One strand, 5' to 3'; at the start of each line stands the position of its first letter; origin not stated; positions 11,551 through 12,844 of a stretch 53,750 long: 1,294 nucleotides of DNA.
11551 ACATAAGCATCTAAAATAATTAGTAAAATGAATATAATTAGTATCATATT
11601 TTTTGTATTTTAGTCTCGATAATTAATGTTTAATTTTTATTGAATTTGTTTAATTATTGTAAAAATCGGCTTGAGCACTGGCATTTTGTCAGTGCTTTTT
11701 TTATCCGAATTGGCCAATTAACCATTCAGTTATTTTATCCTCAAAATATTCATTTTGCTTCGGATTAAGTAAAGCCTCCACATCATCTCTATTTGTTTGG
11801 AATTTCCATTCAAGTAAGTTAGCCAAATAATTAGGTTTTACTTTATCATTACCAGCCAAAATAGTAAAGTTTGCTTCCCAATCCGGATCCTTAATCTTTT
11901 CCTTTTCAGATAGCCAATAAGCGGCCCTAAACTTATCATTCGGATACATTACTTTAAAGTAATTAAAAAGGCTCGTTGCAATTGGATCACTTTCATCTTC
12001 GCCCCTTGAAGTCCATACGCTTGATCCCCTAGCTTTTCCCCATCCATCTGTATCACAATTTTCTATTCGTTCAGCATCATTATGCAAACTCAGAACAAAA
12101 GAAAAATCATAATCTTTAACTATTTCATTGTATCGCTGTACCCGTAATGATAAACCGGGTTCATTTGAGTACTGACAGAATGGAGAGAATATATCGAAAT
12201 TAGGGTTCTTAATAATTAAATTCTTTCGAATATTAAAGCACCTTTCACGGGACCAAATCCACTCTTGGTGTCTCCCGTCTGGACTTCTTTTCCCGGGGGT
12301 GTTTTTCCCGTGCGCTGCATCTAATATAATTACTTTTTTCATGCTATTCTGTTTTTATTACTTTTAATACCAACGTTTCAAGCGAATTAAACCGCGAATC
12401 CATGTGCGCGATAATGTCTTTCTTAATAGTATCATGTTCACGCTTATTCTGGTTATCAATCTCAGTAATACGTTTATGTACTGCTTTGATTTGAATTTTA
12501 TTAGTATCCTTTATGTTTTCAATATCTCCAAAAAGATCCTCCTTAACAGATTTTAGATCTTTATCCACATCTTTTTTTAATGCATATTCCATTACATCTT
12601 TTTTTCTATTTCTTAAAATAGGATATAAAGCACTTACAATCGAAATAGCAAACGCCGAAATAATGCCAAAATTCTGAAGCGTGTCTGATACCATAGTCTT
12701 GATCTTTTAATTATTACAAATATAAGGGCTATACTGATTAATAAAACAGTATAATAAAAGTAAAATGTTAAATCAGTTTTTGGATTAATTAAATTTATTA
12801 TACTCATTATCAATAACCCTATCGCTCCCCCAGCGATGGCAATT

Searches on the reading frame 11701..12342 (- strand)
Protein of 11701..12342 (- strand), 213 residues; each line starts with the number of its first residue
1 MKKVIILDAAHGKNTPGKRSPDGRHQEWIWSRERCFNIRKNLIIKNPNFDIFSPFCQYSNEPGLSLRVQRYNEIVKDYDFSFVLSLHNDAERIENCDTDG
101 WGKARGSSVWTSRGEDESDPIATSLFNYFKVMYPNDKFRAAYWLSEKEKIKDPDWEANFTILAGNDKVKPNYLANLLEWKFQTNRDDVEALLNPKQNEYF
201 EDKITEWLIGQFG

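Call 42: search_protein_families(library=pfam, max_evalue=0.01, proteins=[window:11701-12342:-])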
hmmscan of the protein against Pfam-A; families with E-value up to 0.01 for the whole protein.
window:11701-12342:- (213 aa): 1 family
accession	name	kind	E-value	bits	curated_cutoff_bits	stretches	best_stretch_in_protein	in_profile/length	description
PF01520.23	Amidase_3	-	2.1e-06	28.3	27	1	5-206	1-170/174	N-acetylmuramoyl-L-alanine amidase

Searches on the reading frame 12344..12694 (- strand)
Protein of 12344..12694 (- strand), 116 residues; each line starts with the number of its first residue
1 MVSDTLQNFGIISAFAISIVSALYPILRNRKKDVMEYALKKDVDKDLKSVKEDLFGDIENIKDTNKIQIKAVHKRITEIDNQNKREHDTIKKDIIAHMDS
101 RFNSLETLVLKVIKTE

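Call 42: search_protein_families(library=pfam, max_evalue=0.01, proteins=[window:12344-12694:-])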
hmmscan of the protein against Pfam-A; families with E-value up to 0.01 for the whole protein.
window:12344-12694:- (116 aa): 1 family
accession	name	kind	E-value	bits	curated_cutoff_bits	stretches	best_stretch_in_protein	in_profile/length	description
PF01763.21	Herpes_UL6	-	0.008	15.2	27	1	29-109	351-432/562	Herpesvirus UL6 like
